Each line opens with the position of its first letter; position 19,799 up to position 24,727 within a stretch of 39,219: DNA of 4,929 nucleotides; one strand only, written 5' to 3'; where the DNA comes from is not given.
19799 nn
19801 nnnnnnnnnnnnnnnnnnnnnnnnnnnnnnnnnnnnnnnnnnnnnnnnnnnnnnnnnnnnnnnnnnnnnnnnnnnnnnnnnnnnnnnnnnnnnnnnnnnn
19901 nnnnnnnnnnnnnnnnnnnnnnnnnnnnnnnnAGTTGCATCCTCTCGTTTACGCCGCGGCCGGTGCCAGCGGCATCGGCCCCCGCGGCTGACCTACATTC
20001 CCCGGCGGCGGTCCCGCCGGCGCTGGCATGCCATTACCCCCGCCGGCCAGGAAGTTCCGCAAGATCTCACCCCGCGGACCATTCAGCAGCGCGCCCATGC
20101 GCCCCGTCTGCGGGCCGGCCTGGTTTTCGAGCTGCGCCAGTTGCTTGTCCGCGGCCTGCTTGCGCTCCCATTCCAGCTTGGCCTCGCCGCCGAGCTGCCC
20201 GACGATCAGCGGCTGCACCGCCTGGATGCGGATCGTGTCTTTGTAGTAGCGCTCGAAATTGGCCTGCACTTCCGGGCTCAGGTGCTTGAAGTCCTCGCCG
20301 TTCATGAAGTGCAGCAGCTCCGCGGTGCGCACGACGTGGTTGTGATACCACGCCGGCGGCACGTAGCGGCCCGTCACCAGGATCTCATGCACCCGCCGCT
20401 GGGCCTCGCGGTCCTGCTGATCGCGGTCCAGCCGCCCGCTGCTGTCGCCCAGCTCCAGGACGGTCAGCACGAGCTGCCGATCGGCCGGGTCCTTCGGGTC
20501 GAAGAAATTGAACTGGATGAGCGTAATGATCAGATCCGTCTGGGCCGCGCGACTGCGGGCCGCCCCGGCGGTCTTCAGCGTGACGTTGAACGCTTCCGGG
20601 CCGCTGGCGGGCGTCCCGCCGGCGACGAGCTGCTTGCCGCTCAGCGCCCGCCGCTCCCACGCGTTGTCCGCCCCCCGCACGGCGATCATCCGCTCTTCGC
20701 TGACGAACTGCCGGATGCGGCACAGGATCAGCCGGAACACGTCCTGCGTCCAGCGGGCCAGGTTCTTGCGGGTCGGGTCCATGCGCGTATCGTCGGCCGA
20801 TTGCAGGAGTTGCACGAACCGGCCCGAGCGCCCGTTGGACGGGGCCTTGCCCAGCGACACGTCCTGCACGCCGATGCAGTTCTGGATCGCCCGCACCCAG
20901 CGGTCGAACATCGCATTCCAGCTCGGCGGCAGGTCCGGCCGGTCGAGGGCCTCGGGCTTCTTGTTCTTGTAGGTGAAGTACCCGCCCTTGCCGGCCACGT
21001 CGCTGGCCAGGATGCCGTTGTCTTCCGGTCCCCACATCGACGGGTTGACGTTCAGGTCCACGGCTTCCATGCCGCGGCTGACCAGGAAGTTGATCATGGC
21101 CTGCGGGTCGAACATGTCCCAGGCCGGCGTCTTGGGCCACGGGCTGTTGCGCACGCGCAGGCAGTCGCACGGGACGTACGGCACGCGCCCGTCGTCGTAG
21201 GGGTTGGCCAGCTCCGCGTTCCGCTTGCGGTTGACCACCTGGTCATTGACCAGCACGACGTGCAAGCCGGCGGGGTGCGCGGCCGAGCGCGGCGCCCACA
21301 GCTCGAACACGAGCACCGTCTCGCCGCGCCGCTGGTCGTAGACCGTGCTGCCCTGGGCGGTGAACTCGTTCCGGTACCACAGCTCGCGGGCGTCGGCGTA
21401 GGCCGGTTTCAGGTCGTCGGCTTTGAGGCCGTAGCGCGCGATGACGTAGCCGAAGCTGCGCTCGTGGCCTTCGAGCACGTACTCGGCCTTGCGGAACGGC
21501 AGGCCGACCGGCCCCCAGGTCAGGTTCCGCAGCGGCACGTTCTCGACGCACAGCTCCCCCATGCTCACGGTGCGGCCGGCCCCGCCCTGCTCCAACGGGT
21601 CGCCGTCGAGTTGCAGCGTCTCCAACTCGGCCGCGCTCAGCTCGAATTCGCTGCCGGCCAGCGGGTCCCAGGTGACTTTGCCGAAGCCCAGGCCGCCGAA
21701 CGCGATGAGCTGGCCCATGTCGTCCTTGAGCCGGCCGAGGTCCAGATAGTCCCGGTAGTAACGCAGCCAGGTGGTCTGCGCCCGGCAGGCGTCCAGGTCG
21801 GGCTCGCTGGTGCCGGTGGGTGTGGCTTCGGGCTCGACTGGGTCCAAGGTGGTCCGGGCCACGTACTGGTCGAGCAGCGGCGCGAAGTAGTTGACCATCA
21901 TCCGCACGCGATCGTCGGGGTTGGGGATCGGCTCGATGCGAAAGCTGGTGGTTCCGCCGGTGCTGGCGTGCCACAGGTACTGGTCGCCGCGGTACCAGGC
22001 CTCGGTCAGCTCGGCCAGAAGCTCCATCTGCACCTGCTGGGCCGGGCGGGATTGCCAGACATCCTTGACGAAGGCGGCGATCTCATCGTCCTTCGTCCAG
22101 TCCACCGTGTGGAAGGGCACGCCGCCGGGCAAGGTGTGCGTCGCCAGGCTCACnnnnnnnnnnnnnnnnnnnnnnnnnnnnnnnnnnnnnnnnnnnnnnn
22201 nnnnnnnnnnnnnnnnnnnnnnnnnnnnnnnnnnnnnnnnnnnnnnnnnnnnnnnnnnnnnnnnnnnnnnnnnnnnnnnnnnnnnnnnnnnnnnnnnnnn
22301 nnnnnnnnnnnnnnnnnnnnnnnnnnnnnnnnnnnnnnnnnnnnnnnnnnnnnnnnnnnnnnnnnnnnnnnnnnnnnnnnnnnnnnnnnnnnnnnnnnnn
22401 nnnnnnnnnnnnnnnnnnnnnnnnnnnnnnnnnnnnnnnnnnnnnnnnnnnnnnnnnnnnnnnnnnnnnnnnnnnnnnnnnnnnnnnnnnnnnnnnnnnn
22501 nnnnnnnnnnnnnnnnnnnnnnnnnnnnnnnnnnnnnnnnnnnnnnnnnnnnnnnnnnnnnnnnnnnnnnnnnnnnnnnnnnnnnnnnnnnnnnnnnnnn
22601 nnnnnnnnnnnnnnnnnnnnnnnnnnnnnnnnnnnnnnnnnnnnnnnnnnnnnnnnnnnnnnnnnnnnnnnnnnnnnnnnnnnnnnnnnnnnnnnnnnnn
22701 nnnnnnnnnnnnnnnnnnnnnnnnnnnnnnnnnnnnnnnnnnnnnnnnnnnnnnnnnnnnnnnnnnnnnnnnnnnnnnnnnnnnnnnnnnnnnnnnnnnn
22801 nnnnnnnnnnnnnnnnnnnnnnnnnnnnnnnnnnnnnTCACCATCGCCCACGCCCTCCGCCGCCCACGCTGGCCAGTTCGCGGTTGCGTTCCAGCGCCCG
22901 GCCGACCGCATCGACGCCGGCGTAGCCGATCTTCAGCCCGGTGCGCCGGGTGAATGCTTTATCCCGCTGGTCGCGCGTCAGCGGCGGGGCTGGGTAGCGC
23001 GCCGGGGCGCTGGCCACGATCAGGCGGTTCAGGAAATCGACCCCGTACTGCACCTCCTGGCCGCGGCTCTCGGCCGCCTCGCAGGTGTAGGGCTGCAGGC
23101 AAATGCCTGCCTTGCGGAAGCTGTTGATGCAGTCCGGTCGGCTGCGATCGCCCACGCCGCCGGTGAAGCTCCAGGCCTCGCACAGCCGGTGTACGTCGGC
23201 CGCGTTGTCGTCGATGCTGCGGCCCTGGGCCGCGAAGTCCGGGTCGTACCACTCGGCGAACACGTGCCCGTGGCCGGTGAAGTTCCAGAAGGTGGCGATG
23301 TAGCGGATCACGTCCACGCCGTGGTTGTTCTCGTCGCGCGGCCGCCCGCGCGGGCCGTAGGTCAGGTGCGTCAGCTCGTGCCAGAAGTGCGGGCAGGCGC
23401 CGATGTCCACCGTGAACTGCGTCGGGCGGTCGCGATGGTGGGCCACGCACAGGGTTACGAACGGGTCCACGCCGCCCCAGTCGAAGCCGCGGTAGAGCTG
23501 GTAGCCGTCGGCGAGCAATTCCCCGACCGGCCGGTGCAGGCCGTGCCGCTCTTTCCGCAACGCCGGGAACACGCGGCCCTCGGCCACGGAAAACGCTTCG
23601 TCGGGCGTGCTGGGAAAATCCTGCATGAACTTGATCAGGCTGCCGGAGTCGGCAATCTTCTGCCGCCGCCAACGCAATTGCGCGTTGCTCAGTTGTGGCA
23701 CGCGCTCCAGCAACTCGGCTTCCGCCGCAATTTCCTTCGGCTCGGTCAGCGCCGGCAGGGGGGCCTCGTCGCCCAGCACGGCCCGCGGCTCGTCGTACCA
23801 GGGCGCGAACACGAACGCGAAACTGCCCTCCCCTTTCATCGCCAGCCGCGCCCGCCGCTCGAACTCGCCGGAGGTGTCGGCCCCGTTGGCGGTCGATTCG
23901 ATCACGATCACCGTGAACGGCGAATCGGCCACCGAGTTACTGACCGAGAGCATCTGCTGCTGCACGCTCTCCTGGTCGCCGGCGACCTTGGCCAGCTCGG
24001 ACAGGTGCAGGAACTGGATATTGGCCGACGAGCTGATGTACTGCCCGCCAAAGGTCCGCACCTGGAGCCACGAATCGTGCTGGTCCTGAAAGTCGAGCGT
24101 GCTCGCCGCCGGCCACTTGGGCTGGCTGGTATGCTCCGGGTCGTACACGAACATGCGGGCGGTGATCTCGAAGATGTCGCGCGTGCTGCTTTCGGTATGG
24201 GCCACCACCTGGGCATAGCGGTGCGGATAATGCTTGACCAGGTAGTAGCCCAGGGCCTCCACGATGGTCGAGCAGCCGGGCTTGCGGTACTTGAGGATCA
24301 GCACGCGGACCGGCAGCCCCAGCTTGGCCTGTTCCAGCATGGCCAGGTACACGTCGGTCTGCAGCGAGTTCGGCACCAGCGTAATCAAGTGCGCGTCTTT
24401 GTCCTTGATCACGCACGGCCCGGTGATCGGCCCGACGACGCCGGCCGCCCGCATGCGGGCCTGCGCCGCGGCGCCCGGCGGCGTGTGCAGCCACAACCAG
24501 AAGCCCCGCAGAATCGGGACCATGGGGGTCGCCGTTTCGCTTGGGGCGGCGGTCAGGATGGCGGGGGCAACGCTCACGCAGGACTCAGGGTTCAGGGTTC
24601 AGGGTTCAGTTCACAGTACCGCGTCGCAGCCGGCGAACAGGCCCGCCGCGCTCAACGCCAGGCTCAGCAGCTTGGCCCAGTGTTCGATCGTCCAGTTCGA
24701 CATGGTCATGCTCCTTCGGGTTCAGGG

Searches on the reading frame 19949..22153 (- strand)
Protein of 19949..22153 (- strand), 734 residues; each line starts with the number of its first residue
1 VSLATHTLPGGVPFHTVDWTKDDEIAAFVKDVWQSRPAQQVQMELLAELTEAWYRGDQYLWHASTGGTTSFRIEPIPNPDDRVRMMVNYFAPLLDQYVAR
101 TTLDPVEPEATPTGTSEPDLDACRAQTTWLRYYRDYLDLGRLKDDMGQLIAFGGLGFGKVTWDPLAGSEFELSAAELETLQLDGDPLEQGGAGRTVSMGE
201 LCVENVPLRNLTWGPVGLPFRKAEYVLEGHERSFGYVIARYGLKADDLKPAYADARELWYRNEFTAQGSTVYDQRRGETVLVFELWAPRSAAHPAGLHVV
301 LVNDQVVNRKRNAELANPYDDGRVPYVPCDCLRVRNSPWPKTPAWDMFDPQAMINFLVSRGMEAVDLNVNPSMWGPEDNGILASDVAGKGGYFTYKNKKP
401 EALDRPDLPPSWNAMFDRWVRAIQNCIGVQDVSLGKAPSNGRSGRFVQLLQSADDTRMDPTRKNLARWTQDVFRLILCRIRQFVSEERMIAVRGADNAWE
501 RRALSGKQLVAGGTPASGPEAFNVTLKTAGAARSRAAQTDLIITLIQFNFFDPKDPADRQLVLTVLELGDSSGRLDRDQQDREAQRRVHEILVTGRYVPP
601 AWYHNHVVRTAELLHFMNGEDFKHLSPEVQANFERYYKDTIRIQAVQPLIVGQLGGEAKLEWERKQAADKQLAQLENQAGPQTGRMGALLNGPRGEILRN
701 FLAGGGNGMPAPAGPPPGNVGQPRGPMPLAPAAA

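Call 9: search_protein_families(library=pfam, proteins=[window:19949-22153:-], max_evalue=0.01)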
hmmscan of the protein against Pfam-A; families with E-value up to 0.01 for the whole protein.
window:19949-22153:- (734 aa): 2 families
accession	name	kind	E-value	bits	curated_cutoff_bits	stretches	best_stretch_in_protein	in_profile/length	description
PF16510.12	P22_portal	-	1.4e-21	77.1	26.1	1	318-573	270-536/594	Phage P22-like portal protein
PF23899.1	SU10_portal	-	3.6e-07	29.5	30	1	194-505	184-499/593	Phage SU10 portal protein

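Call 23: find_related_loci(query=window:19949-22153:-, collection=viral_contigs, flank=10000)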
Query window:19949-22153:- (734 aa) in viral_contigs; peptide patterns used: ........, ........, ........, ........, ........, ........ (x = any residue, [..] = any of these).
No stretch of DNA in the collection matches any of the patterns.

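Call 24: find_related_loci(query=window:19949-22153:-, collection=genome_contigs, flank=10000)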
Query window:19949-22153:- (734 aa) in genome_contigs; peptide patterns used: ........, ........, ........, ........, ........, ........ (x = any residue, [..] = any of these).
38 stretches matched a pattern, but none encodes a relative of the query by tblastn (E <= 1e-3).

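Call 44: find_homologous_proteins(query=window:19949-22153:-)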
Query window:19949-22153:- (734 aa): 8 proteins with E <= 0.001 among 8000 candidates.
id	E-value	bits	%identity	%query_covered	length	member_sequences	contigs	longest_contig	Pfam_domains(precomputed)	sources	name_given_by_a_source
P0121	0.0e+0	1720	100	100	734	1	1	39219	PF23899.2,PF16510.13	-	-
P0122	3.3e-240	818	53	96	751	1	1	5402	PF23899.2,PF16510.13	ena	-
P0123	9.4e-220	750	49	95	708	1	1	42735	PF23899.2,PF16510.13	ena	-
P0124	1.4e-218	746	49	96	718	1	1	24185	PF23899.2,PF16510.13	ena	-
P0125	2.1e-213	729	48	96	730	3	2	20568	PF23899.2,PF16510.13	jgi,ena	-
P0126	2.6e-207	709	50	94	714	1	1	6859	PF16510.13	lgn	-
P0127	9.6e-202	690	48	96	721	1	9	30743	PF23899.2,PF16510.13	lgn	-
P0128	1.1e-174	601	42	95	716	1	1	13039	PF23899.2,PF16510.13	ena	-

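Call 45: find_encoding_contigs(protein=P0123, flank=10000, max_places=2)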
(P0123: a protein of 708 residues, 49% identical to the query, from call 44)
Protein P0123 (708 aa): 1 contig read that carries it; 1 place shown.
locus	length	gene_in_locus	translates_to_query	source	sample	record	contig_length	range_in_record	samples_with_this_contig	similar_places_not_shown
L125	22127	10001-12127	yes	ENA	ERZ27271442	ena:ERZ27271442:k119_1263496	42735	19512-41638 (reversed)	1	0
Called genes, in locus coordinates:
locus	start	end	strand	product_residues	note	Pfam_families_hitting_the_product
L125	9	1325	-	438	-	PF00805:Pentapeptide (weak), PF13576:Pentapeptide_3 (faint), PF00805:Pentapeptide, PF13599:Pentapeptide_4 (weak), PF00805:Pentapeptide (weak)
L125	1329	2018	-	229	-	PF00589:Phage_integrase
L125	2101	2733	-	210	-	PF05496:RuvB_N (weak), PF06068:TIP49 (weak), PF13191:AAA_16 (weak), PF00004:AAA, PF13177:DNA_pol3_delta2 (weak)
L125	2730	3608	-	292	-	-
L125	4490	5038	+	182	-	-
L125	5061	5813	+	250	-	-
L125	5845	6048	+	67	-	-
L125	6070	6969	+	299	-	-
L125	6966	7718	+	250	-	-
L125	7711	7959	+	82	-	-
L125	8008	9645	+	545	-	-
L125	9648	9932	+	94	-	-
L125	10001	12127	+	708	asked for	PF16510:P22_portal, PF23899:SU10_portal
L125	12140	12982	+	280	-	-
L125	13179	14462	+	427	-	-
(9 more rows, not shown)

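Call 46: find_encoding_contigs(protein=P0127, flank=10000, max_places=3)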
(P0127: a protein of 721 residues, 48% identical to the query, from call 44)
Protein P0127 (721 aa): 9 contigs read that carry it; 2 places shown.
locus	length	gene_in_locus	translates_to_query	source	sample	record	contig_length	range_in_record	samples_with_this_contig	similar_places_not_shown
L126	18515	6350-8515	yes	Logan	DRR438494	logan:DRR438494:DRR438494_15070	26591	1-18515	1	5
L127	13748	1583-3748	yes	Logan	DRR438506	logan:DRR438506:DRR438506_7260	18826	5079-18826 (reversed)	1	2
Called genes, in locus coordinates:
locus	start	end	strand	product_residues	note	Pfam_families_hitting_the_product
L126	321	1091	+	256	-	-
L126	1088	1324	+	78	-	-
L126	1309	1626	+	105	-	PF24729:Acb2_Tad1_hairpin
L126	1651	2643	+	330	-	-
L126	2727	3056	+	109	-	-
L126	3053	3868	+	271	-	-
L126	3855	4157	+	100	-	-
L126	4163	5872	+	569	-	-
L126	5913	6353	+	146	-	-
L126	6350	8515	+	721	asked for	PF23899:SU10_portal (weak), PF16510:P22_portal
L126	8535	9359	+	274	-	-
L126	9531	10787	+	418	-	-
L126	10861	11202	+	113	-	-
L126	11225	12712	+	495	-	-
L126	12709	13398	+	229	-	-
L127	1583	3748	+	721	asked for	PF23899:SU10_portal (weak), PF16510:P22_portal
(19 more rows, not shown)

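Call 47: find_encoding_contigs(protein=P0124, flank=10000, max_places=2)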
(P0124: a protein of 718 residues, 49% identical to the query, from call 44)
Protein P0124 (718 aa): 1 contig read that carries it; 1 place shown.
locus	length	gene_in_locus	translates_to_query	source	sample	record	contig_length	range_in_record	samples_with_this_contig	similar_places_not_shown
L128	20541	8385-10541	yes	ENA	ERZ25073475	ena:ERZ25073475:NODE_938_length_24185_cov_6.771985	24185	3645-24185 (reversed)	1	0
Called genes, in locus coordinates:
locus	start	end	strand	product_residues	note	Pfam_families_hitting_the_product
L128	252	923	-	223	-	PF00589:Phage_integrase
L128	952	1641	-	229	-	-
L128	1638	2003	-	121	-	-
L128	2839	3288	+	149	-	-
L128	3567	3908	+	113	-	-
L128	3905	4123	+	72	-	-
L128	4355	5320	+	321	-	PF02272:DHHA1 (faint)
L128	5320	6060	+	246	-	-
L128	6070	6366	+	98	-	-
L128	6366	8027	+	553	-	-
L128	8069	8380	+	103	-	-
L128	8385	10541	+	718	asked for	PF23899:SU10_portal, PF16510:P22_portal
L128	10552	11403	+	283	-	-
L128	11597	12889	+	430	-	-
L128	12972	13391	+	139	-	-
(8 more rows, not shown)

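Call 48: find_encoding_contigs(protein=P0125, flank=10000, max_places=2)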
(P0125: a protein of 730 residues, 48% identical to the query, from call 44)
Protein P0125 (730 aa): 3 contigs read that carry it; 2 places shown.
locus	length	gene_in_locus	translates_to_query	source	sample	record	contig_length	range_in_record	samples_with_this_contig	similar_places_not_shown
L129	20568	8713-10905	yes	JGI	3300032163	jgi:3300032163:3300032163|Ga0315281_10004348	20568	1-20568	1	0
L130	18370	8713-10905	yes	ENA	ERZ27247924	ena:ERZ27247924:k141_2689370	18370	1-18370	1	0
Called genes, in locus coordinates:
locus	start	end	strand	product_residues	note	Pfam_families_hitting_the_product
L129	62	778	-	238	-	PF00589:Phage_integrase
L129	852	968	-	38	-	-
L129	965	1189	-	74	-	-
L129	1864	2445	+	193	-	-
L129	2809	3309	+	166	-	-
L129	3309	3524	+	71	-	-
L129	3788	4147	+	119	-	-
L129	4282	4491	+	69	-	-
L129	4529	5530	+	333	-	PF01368:DHH (weak)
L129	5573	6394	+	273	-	-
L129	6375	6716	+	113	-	-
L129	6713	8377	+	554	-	-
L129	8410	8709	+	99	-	-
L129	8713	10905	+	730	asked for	PF23899:SU10_portal, PF16510:P22_portal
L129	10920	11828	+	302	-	-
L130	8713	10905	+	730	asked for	PF23899:SU10_portal, PF16510:P22_portal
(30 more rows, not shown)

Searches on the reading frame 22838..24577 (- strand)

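Call 9: search_protein_families(library=pfam, proteins=[window:22838-24577:-], max_evalue=0.01)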
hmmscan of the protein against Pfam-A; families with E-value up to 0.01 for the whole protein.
window:22838-24577:- (579 aa): 0 families

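Call 35: search_protein_families(library=phrogs, proteins=[window:22838-24577:-], max_evalue=0.001)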
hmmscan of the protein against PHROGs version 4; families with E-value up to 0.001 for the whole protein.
window:22838-24577:- (579 aa): 1 family
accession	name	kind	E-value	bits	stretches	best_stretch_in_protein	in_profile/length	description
phrog_5653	-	head and packaging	5.7e-05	23.9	0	388-429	132-178/199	terminase large subunit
